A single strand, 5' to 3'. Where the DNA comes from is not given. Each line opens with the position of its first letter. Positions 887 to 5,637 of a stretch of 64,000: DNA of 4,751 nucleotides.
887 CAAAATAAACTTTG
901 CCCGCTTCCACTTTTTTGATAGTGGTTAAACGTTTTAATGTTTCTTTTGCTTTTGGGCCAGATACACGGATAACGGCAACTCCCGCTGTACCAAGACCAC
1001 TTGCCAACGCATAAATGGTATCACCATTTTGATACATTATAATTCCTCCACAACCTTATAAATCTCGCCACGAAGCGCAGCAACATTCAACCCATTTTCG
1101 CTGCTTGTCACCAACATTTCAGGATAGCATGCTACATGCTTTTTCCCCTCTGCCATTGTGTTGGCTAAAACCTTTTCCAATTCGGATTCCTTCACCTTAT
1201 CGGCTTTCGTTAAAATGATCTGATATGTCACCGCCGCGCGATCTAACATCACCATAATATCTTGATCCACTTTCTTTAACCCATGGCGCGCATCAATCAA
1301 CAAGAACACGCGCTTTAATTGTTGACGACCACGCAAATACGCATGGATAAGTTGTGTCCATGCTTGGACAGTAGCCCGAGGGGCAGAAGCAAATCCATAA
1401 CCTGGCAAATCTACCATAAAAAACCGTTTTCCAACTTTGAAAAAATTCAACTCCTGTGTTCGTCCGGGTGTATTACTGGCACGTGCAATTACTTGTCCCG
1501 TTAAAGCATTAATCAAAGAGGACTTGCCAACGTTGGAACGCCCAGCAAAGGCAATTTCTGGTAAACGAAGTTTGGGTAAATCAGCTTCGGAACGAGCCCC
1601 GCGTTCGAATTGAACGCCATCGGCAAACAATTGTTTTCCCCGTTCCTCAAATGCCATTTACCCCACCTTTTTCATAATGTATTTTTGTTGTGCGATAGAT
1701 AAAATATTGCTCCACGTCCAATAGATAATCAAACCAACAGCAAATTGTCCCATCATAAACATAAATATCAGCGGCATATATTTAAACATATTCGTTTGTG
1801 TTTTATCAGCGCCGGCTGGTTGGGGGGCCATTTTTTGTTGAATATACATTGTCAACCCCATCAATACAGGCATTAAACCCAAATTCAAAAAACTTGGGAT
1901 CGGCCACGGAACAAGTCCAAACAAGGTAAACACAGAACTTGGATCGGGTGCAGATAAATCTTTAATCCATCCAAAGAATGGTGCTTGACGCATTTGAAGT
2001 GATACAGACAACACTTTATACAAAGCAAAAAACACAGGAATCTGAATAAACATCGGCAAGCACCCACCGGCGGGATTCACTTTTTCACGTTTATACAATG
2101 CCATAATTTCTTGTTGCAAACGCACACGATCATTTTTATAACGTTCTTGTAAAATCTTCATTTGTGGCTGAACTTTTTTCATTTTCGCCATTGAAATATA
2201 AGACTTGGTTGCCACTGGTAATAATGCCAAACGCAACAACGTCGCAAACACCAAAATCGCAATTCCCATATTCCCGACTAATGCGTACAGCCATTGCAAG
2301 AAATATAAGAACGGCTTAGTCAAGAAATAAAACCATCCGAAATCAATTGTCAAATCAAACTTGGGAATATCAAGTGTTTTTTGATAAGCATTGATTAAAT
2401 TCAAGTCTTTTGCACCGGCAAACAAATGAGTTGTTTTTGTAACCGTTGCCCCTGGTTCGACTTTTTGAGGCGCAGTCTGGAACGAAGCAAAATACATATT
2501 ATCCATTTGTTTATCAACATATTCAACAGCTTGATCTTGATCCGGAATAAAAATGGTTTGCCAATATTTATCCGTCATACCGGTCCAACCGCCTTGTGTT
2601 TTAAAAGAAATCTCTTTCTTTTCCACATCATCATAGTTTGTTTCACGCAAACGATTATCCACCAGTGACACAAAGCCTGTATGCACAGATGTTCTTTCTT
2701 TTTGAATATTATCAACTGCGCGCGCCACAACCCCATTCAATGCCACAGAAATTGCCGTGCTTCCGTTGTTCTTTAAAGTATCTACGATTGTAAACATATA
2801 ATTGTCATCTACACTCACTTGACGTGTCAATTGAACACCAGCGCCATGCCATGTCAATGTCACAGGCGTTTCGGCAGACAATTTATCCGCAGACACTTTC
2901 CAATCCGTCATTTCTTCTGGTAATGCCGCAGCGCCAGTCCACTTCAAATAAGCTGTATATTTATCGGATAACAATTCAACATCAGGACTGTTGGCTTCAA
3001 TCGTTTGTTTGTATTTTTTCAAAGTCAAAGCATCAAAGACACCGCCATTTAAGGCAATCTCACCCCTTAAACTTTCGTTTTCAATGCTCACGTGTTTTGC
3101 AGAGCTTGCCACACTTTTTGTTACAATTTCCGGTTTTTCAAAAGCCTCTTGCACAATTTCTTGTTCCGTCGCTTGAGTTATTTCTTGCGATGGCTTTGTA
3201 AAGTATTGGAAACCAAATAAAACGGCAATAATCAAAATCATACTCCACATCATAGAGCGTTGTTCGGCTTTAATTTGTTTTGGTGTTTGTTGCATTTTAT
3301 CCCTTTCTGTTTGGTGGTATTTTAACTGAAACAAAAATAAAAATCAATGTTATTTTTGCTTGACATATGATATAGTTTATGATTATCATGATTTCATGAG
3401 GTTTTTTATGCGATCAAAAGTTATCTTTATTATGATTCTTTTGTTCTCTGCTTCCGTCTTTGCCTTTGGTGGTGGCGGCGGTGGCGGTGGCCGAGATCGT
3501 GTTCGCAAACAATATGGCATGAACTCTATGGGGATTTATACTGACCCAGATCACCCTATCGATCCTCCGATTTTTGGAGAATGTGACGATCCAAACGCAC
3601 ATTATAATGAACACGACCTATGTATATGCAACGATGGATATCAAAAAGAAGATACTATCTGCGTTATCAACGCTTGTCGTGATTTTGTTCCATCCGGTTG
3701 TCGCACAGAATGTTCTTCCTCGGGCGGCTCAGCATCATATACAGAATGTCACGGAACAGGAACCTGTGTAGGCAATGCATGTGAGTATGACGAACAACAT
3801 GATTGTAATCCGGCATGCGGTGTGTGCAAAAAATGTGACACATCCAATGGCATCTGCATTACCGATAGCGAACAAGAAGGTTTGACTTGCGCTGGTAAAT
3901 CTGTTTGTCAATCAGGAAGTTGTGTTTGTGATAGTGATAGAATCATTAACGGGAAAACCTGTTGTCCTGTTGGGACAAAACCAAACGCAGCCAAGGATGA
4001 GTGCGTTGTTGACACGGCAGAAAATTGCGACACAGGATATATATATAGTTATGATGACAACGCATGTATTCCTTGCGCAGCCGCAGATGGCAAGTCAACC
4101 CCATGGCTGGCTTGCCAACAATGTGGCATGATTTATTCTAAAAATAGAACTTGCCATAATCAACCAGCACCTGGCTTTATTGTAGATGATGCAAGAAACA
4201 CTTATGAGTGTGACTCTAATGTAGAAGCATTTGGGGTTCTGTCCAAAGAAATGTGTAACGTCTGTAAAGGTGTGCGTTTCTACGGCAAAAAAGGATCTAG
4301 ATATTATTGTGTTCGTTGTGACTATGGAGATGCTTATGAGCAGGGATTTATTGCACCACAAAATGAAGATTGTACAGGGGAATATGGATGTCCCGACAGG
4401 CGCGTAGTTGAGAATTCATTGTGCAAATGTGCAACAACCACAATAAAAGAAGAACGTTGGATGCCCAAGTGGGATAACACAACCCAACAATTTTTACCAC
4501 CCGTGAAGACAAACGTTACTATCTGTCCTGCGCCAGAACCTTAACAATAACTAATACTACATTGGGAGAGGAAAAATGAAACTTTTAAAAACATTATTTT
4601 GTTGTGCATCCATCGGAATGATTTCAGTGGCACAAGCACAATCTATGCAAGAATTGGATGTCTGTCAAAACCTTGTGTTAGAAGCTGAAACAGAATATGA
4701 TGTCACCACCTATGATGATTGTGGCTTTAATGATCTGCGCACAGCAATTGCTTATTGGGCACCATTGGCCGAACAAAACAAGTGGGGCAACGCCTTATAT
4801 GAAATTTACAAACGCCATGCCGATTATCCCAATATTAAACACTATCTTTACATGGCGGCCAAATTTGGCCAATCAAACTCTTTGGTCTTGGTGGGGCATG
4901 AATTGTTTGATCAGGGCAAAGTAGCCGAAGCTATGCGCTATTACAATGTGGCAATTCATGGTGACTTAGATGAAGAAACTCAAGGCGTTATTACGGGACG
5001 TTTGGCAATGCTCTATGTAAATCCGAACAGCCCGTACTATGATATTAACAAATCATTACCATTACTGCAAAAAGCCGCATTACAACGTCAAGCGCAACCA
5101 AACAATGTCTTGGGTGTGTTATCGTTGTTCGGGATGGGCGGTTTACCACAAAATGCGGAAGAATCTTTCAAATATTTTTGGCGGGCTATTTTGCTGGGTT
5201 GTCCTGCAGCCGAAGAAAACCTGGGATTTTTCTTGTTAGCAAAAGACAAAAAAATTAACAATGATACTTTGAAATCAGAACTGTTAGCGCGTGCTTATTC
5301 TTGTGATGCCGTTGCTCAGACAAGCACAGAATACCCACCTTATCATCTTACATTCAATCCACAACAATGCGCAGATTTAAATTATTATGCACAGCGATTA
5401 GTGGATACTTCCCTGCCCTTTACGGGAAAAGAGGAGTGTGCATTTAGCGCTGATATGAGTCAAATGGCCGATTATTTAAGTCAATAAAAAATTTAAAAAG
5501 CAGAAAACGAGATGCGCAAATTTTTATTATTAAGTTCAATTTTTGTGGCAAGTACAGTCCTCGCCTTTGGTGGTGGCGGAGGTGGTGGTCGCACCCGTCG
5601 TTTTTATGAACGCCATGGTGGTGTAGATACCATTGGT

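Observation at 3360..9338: Four-gene operon of secreted, cysteine-rich, eukaryote-like proteins plus a Sel1-repeat protein between yidC and rpsF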

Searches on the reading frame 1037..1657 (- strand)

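Call 85: search_protein_families(library=pfam, proteins=[window:1037-1657:-], max_evalue=0.001)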
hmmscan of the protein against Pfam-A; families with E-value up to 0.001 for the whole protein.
window:1037-1657:- (206 aa): 5 families
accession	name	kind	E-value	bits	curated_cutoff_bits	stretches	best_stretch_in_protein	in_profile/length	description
PF01926.29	MMR_HSR1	-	1.2e-21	77.4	21.9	1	34-151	1-113/113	50S ribosome-binding GTPase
PF02421.24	FeoB_N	-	6.7e-09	35.9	27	1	34-87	2-57/156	Ferrous iron transport protein B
PF03193.22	RsgA_GTPase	-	2.4e-08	34.4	30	1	34-86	108-167/174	RsgA GTPase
PF00009.33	GTP_EFTU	-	9.2e-06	25.8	26.5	1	109-202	88-185/188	Elongation factor Tu GTP binding domain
PF00350.29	Dynamin_N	-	8.4e-05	23.1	27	0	35-62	1-28/168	Dynamin family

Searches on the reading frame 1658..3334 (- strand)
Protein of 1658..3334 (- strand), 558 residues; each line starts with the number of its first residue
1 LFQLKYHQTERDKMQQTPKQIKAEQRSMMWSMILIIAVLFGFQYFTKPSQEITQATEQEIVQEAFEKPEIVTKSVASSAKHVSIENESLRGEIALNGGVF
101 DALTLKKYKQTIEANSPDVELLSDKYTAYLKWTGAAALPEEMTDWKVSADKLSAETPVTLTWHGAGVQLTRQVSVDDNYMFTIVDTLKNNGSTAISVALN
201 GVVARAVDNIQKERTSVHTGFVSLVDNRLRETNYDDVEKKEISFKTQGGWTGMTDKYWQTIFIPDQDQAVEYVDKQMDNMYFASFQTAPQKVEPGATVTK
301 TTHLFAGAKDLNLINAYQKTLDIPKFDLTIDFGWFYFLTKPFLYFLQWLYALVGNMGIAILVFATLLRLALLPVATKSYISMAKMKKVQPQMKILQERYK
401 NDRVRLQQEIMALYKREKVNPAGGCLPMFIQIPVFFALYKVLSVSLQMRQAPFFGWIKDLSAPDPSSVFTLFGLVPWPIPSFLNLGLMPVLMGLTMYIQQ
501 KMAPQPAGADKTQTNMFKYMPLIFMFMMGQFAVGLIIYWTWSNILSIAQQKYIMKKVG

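Call 9: find_related_loci(query=window:1658-3334:-, collection=genome_contigs, flank=10000)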
Query window:1658-3334:- (558 aa) in genome_contigs; peptide patterns used: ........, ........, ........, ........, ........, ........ (x = any residue, [..] = any of these).
600 stretches matched a pattern (row limit reached: there are more); 585 encode a relative of the query (tblastn E <= 1e-3); the best 80 are kept; 80 distinct loci.
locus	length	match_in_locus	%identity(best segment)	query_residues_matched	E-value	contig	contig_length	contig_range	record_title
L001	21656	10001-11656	81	7-558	0e+0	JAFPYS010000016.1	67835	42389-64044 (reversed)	MAG: Alphaproteobacteria bacterium isolate RGIG1596 Goat_Abomasum.Co__c1998941, whole genome shotgun sequence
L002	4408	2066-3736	70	4-558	0e+0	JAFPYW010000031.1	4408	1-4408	MAG: Alphaproteobacteria bacterium isolate RGIG1600 Goat_Abomasum.Co__c1042947, whole genome shotgun sequence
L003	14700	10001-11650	61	9-557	0e+0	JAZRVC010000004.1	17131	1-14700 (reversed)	MAG: Alphaproteobacteria bacterium isolate T1900044954_TA20190008.MAGScoT_cleanbin_000052 SGB_3789_k141_146108, whole ge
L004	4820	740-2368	59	14-558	0e+0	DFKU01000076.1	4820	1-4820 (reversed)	MAG TPA_asm: Alphaproteobacteria bacterium UBA3637 UBA3637_contig_49958, whole genome shotgun sequence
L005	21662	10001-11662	59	4-557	0e+0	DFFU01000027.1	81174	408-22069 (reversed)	MAG TPA_asm: Alphaproteobacteria bacterium UBA3768 UBA3768_contig_5778, whole genome shotgun sequence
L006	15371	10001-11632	59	13-558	0e+0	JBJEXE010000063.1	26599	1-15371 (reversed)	MAG: Alphaproteobacteria bacterium isolate LOHA11_bin.025 NODE_699_length_26599_cov_6.105184, whole genome shotgun seque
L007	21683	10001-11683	58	1-557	0e+0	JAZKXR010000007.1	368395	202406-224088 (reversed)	MAG: Alphaproteobacteria bacterium isolate T1900045117_TC20190111.MAGScoT_cleanbin_000011 SGB_4814_k141_2830965, whole g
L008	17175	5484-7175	55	8-558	0e+0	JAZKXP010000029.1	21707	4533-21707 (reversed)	MAG: Alphaproteobacteria bacterium isolate T1900045117_TC20190111.MAGScoT_cleanbin_000024 SGB_4816_k141_981259, whole ge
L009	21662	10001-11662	54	14-558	0e+0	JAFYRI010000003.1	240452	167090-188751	MAG: Alphaproteobacteria bacterium isolate RGIG7351 Water_buffalos_Cecum-5__c19, whole genome shotgun sequence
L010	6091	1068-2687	55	24-558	0e+0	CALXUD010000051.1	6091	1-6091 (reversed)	MAG: uncultured Alphaproteobacteria bacterium isolate BRZ_CV__bin99 genome assembly, contig: BRZ_CV__NODE_16357_length_6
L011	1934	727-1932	70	2-404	0e+0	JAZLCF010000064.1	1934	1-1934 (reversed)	MAG: Alphaproteobacteria bacterium isolate T1900045051_TC20190044.MAGScoT_cleanbin_000038 SGB_4529_k141_743723, whole ge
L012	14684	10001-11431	61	82-558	0e+0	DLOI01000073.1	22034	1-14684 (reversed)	MAG TPA_asm: Alphaproteobacteria bacterium UBA7488 UBA7488_contig_3060, whole genome shotgun sequence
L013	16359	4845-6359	56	53-558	0e+0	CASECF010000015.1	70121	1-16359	uncultured Alphaproteobacteria bacterium isolate CO.O65.metabat-bins.242 genome assembly, contig: CO.O65.metabat-bins.24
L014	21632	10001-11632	51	19-558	0e+0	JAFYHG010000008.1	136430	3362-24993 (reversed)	MAG: Alphaproteobacteria bacterium isolate RGIG7089 Sheep_Rumen.Co__c1003935, whole genome shotgun sequence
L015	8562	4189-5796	51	22-558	6e-178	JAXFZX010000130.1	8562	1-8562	MAG: Pseudomonadota bacterium isolate CB4 bin31 ctg000544425, whole genome shotgun sequence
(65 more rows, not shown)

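Call 85: search_protein_families(library=pfam, proteins=[window:1658-3295:-], max_evalue=0.001)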
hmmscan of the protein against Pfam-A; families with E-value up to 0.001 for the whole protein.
window:1658-3295:- (545 aa): 2 families
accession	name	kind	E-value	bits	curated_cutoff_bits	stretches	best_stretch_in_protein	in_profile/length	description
PF14849.12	YidC_periplas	-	5e-62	210.8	24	1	69-331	2-282/283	YidC periplasmic domain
PF02096.25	60KD_IMP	-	6.1e-58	195.8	35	1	343-542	1-163/163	60Kd inner membrane protein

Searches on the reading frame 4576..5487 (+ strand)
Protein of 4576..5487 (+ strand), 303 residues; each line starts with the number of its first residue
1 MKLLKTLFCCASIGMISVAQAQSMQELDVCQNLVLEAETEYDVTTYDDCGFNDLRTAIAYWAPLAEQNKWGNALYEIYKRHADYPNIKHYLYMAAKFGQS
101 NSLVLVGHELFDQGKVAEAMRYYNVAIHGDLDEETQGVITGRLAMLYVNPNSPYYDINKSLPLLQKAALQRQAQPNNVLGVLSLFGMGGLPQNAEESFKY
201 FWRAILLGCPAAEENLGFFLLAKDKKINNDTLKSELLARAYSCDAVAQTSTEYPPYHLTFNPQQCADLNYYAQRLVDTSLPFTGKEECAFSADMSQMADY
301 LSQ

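Call 3: search_protein_families(library=pfam, proteins=[window:4576-5487:+], max_evalue=1)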
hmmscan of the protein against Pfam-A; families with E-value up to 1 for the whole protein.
window:4576-5487:+ (303 aa): 1 family
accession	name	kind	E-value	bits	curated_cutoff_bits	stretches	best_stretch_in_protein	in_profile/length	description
PF08238.18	Sel1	-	0.014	16.4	30.7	1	179-208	7-35/36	Sel1 repeat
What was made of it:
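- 4576..5487 (+): Gene B, 303 aa. It has its own signal peptide (…SVAQA|QS), divergent Sel1-like repeats and 6 Cys in the mature part. Pfam Sel1 E 0.014, below cut-off (call 3).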

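Call 4: search_protein_families(library=ncbifam, proteins=[window:4576-5487:+], max_evalue=1)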
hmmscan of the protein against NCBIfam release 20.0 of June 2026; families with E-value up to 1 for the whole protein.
window:4576-5487:+ (303 aa): 0 families

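Call 27: search_solved_structures(query=window:4576-5487:+, max_evalue=10, show_alignments=1)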
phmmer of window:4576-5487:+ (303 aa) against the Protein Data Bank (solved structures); distinct sequences matched with E-value up to 10: 13.
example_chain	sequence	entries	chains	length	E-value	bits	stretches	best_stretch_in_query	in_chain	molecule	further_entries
8sxq_A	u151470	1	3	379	4.9e-06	29.2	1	169-224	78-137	SEL-1 repeat protein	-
6ok3_A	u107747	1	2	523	2.6e-05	26.9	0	159-218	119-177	Sel1 repeat protein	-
4bwr_A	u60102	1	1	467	0.00012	24.7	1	143-219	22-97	PROTEIN CORRESPONDING TO LOCUS C5321 FROM CFT073 E.COLI STRAIN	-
6ork_A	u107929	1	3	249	0.00041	22.9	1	140-224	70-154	Sel1 repeat protein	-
9uav_C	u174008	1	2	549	0.0093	18.5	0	179-231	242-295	Protein sel-1 homolog 1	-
8ket_C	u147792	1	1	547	0.0095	18.4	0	179-231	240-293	Protein sel-1 homolog 1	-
5b26_A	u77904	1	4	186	0.02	17.4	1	179-231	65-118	Protein sel-1 homolog 1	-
8kes_D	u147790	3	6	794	0.029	16.9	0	179-231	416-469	Protein sel-1 homolog 1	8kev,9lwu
6ur7_A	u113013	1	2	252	0.075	15.5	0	163-220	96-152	Sel1 repeat family protein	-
9og0_C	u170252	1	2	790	0.3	13.5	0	179-231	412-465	Protein sel-1 homolog 1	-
6ok0_A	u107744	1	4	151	0.48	12.8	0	160-221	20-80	Sel1 repeat protein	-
9c76_A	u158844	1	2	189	0.97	11.8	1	72-120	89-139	Leucine-rich repeat serine/threonine-protein kinase 2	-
6orc_A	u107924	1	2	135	1.1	11.7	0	188-231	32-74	Sel1 repeat protein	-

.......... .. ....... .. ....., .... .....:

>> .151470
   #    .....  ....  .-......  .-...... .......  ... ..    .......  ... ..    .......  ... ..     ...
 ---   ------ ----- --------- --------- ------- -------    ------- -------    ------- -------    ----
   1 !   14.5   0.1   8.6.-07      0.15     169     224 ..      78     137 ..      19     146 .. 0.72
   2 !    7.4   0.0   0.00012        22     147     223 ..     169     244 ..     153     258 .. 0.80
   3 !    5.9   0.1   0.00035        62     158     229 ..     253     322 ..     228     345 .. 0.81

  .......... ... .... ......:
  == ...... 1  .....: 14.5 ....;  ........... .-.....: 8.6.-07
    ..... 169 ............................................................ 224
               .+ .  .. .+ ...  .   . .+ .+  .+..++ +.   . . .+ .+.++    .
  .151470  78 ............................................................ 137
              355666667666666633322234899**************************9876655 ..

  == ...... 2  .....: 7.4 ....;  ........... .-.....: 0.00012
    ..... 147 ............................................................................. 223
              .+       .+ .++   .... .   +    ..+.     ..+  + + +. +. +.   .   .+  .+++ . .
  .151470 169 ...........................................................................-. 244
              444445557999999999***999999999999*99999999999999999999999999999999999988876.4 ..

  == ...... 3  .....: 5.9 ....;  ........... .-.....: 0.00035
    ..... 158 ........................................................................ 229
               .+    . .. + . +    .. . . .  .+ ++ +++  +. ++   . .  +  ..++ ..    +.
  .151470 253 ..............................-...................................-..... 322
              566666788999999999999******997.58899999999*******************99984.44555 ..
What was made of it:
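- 4576..5487 (+): PDB phmmer top hits are all Sel1-repeat proteins, E 4.9e-6 to 4e-4 (call 27).
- On Sel1-like repeat proteins: Three repeat-length stretches align to 8sxq (call 27).
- Closest known: Bacterial Sel1-like repeat proteins. Same: B's best PDB matches (call 27).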
